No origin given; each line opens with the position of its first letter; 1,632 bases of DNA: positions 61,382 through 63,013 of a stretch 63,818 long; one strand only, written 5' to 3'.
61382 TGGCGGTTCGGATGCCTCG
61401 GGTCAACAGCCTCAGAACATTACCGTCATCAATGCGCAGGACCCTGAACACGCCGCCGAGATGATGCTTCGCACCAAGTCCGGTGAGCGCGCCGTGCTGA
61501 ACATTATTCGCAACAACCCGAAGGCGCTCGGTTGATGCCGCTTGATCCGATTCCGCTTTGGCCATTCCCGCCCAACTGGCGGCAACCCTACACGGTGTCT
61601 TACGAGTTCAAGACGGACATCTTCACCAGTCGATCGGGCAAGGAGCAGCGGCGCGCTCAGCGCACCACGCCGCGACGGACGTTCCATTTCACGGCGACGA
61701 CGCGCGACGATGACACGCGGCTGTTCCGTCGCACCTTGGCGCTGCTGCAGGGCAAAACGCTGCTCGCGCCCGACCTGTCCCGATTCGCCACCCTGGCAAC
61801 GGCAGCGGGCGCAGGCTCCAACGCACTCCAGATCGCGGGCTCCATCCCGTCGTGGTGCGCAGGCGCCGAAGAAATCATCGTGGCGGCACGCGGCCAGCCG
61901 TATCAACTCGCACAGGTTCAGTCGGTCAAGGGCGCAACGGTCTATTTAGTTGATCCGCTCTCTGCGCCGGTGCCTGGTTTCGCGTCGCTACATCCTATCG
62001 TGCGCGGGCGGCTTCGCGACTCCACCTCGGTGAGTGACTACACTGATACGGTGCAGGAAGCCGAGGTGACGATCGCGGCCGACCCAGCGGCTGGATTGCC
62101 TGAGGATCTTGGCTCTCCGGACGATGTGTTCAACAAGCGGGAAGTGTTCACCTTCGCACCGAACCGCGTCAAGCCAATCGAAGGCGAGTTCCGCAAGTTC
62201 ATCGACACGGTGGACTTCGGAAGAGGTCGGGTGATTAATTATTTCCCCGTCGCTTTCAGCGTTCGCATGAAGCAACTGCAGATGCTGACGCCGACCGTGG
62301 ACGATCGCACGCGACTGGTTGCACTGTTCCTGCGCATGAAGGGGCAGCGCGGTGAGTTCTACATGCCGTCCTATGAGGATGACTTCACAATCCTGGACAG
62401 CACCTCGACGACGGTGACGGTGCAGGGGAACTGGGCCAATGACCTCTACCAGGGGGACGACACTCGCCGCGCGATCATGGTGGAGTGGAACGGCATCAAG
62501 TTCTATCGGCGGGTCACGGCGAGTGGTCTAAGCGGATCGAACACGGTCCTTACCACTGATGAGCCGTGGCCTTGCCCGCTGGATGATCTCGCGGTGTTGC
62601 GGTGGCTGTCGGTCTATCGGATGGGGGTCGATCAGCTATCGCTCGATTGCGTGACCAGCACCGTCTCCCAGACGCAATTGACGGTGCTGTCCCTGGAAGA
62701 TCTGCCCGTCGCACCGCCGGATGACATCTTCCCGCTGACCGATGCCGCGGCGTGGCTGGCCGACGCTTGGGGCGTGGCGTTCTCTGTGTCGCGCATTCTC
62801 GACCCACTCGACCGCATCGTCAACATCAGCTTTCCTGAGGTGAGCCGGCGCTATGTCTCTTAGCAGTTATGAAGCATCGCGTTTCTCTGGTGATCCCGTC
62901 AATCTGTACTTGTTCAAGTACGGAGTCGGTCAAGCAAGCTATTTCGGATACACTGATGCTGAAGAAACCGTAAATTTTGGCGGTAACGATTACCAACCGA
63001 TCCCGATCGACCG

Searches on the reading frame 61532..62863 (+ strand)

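Call 39: search_protein_families(library=phrogs, proteins=[window:61532-62863:+], max_evalue=0.001)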
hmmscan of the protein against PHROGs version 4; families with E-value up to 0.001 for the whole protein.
window:61532-62863:+ (443 aa): 2 families
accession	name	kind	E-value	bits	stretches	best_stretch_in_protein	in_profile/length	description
phrog_1082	-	tail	5.5e-71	240.6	1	7-391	507-897/1061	tail assembly protein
phrog_2913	-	other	7.4e-05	23.4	1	25-58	122-155/306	glycoside hydrolase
